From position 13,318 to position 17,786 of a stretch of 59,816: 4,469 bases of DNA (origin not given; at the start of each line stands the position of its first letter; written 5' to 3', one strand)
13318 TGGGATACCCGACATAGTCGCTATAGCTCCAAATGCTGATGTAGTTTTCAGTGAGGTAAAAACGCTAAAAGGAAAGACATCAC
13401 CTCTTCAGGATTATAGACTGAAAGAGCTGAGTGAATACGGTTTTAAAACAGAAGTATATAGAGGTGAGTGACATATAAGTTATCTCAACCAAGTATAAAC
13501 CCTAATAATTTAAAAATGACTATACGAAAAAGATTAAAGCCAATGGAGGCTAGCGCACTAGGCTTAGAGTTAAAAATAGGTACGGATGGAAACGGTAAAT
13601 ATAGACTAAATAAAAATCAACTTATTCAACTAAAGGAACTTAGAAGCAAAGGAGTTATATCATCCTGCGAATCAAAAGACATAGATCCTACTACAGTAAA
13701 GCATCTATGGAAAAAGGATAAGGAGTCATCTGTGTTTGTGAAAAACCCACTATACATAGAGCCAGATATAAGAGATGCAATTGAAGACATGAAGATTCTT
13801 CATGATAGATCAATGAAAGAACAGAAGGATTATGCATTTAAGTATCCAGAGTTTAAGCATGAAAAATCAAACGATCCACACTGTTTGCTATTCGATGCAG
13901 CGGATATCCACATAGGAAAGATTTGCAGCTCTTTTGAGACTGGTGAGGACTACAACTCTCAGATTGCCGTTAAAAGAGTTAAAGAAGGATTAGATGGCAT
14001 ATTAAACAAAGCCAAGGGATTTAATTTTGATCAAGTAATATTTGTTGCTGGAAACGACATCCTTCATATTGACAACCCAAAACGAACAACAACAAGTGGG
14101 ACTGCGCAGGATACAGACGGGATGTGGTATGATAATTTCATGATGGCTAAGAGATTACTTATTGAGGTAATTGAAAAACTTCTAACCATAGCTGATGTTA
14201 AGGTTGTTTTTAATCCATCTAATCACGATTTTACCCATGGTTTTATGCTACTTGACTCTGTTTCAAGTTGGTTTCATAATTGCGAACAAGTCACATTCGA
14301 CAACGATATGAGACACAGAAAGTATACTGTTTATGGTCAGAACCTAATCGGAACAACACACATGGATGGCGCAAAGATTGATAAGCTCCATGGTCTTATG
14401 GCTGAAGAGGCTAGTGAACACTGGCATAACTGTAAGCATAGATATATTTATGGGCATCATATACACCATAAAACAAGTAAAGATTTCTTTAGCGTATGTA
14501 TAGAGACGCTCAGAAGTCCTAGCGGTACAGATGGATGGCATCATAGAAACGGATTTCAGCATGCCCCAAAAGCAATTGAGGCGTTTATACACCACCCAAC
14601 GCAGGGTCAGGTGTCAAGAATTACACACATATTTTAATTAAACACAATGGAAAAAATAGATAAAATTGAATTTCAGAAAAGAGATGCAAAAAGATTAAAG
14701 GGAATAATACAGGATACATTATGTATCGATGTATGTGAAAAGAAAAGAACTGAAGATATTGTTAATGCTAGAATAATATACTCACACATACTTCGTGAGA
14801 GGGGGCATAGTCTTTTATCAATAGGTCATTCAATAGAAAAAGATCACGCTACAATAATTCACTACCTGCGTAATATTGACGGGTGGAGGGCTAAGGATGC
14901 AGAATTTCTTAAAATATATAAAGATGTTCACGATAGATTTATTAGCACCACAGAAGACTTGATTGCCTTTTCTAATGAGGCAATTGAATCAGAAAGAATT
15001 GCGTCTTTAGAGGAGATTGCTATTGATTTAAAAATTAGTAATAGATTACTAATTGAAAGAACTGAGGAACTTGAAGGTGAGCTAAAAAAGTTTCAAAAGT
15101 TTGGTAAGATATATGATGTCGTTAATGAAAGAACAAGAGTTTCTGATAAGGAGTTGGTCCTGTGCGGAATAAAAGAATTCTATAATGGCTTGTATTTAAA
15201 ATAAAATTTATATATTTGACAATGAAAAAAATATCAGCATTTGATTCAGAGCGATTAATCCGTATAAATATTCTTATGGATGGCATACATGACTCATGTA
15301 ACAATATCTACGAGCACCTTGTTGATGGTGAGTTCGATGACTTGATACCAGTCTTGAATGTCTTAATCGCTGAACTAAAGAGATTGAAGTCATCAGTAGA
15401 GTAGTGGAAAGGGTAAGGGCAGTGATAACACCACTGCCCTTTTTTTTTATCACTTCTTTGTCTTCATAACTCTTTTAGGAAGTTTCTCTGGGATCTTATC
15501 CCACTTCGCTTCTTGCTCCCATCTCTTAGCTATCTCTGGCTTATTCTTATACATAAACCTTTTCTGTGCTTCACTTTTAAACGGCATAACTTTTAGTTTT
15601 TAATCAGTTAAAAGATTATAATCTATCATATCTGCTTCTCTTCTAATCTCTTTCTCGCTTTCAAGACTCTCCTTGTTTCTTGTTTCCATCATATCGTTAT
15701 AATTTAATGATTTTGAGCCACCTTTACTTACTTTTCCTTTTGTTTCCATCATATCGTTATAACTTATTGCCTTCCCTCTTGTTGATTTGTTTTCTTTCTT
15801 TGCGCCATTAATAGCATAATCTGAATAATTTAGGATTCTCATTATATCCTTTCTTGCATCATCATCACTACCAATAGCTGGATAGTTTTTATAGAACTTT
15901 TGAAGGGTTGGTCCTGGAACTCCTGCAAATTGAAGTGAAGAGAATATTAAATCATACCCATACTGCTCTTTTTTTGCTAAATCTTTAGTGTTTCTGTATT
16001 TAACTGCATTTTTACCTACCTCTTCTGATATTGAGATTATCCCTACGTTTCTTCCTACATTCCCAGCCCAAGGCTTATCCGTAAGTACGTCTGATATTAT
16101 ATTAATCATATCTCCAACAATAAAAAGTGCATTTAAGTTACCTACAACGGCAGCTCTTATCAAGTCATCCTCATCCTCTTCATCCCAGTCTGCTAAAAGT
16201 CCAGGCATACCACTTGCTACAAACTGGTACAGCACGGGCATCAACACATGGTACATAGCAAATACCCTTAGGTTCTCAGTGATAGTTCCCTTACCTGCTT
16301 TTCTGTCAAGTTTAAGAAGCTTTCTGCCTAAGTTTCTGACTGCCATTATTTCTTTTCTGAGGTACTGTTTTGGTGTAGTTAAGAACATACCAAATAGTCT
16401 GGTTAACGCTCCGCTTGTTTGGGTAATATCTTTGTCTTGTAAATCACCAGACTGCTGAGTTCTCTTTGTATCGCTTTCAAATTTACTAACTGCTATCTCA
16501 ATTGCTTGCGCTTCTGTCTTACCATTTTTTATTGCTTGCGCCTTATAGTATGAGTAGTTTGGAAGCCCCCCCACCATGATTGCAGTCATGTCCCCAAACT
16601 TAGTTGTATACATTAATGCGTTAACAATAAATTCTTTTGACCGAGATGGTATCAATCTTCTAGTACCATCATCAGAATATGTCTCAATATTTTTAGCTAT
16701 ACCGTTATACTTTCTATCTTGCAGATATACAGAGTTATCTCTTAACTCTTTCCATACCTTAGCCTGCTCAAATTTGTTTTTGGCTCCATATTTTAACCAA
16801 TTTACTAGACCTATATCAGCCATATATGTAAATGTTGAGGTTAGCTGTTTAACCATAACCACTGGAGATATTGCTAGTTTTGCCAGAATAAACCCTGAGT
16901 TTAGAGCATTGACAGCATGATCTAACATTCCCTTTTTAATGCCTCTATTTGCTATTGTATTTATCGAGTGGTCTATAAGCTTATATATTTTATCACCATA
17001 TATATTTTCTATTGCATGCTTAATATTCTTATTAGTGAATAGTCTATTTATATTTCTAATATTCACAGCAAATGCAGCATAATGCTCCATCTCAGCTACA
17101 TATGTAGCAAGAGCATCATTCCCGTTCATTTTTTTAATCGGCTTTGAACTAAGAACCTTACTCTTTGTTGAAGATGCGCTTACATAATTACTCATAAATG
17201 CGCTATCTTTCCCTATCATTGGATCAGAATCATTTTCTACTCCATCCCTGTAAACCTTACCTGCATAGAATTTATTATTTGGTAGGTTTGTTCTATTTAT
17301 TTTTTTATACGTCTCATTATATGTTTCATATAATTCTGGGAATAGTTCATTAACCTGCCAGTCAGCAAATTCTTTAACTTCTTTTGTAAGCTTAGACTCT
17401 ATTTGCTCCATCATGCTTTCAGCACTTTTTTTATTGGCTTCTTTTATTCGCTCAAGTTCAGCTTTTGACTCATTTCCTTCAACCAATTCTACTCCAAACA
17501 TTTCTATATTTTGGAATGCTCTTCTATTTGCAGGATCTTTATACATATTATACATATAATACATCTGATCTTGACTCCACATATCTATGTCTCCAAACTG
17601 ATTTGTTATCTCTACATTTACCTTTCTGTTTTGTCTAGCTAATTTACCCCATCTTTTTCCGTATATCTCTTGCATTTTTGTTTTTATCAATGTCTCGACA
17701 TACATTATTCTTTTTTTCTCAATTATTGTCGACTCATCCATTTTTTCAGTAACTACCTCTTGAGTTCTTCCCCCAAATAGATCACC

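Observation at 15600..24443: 2947-aa giant protein: ejection protein of polyvalent type with an embedded zincin motif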

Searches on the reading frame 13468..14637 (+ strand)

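Call 7: search_protein_families(library=phrogs, proteins=[window:13468-14637:+], max_evalue=0.001)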
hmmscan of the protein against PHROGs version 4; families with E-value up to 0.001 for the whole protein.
window:13468-14637:+ (389 aa): 5 families
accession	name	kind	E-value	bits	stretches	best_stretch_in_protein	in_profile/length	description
phrog_704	-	DNA, RNA and nucleotide metabolism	4.3e-68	231.2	1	109-387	109-384/390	DNA repair exonuclease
phrog_284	-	DNA, RNA and nucleotide metabolism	8.8e-18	65.4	1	108-376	95-382/398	exonuclease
phrog_20762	-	unknown function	8.2e-09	36.8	1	280-386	6-112/117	-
phrog_21891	-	unknown function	1.8e-07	32.9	1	258-361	4-106/130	-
phrog_20703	-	unknown function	3.7e-05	24.6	1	136-205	161-228/258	-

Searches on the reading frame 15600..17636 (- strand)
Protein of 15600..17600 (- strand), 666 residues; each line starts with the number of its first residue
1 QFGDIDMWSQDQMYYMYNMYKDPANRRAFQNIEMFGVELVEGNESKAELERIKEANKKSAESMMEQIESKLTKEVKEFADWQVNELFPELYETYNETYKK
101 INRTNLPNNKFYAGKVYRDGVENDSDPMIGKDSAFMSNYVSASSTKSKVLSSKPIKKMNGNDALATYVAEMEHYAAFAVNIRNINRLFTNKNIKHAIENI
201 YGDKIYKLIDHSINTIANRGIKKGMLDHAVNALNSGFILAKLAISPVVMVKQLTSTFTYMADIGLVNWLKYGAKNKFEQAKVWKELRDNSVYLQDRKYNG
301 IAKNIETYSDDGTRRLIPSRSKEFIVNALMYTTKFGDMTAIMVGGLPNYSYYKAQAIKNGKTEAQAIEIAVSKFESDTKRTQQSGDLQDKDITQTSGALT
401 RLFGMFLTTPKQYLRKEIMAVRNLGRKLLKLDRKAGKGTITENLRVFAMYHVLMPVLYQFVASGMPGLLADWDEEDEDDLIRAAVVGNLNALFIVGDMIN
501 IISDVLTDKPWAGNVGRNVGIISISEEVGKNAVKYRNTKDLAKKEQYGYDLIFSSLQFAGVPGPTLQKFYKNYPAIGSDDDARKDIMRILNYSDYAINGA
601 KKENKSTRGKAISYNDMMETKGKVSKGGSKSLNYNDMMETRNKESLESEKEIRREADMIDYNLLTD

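Call 37: find_homologous_proteins(query=A4, max_evalue=0.001)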
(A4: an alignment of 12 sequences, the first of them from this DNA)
Query A4 (12 sequences) (621 aa, profile of the alignment): 90 proteins with E <= 0.001 among 8000 candidates.
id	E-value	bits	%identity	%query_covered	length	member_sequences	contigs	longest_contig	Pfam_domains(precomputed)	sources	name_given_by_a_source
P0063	8.5e-209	713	95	91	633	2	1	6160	-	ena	-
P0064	8.1e-208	710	50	97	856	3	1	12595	-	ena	-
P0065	6.1e-206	703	51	96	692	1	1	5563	-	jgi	-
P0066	4.7e-205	701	49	97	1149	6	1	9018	-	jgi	jgi:hypothetical protein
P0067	7.0e-205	700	42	95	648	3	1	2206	-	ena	-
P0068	2.8e-196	672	52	98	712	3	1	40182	-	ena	-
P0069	1.3e-192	659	50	96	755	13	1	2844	-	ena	-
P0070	2.7e-192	658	51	100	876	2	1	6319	-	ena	-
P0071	1.8e-191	656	51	96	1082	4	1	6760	-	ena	-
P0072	4.1e-191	655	53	97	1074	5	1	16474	-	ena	-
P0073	4.0e-190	651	51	96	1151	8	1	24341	-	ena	-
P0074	4.8e-190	651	46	99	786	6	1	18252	-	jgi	jgi:hypothetical protein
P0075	3.5e-189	648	50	100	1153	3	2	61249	-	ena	-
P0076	1.8e-188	646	47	96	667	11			-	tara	tara:strand:- start:84 stop:2087 length:2004 start_codon:yes stop_codon:yes gene_type:complete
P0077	1.6e-186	639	44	95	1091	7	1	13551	-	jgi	jgi:hypothetical protein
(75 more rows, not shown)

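Call 38: find_encoding_contigs(protein=P0075, flank=10000, max_places=2)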
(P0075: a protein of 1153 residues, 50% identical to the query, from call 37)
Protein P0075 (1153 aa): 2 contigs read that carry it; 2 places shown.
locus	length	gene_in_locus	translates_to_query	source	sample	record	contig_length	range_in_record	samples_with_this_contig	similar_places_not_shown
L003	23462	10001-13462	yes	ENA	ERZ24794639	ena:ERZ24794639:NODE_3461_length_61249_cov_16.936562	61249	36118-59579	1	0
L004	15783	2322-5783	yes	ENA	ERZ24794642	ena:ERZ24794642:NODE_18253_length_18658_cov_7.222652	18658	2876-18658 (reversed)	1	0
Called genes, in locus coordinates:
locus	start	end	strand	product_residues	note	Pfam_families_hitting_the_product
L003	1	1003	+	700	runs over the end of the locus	-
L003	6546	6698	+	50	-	-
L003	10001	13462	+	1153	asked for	-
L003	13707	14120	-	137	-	PF24579:PDDEXK_14 (weak)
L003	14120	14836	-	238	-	PF00149:Metallophos (weak)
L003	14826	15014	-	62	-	-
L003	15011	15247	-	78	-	-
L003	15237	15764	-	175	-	PF08299:Bac_DnaA_C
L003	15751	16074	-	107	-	-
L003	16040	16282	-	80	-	PF08774:VRR_NUC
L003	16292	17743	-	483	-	PF04851:ResIII (weak), PF00176:SNF2-rel_dom (weak)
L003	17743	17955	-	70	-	-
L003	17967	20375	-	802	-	PF08800:BT4734-like_N, PF08708:PriCT_1 (weak), PF19263:DUF5906 (faint)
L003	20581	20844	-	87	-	-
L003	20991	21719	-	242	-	PF12684:DUF3799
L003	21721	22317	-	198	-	PF06378:SSAP_Sak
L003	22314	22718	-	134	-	-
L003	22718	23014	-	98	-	-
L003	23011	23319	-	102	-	-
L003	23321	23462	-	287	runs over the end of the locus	PF01507:PAPS_reduct (weak)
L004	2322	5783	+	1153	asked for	-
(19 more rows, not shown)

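Call 86: search_solved_structures(query=A4, max_evalue=10)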
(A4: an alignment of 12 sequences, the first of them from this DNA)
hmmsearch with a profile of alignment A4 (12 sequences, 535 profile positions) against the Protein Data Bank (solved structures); distinct sequences matched with E-value up to 10: 3.
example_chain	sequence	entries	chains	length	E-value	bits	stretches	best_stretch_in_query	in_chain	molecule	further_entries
5cwd_A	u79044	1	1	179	0.11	14.4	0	477-522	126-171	Designed helical repeat protein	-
1dr1_A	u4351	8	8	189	1.2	11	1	227-324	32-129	DIHYDROFOLATE REDUCTASE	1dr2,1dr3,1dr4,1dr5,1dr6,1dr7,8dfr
2qlc_A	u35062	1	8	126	2.1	10.2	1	369-410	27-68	DNA repair protein radC homolog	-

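Call 87: search_protein_families(library=pfam, alignment_id=A4, max_evalue=1)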
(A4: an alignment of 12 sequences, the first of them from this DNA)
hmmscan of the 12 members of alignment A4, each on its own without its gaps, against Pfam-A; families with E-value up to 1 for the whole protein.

A. member 1, seq(621 aa): 0 families

B. families by the number of members that match (of 12 scanned): 9 families
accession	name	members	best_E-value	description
PF18895.5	T4SS_pilin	2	0.00064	Type IV secretion system pilin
PF04353.18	Rsd_AlgQ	1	0.011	Regulator of RNA polymerase sigma(70) subunit, Rsd/AlgQ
PF02049.23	FliE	1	0.03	Flagellar hook-basal body complex protein FliE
PF05290.17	Baculo_IE-1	1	0.042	Baculovirus immediate-early protein (IE-0)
PF10642.14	Tom5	1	0.049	Mitochondrial import receptor subunit or translocase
PF19307.5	SrpI-like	1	0.088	Type 2A encapsulin shell protein SrpI-like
PF00872.24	Transposase_mut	1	0.1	Transposase, Mutator family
PF06682.17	SARAF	1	0.19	SOCE-associated regulatory factor of calcium homoeostasis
PF01484.22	Col_cuticle_N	1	0.81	Nematode cuticle collagen N-terminal domain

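Call 98: find_related_loci(query=window:15600-17600:-, collection=viral_contigs, flank=10000)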
Query window:15600-17600:- (666 aa) in viral_contigs; peptide patterns used: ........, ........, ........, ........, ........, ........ (x = any residue, [..] = any of these).
18 stretches matched a pattern, but none encodes a relative of the query by tblastn (E <= 1e-3).
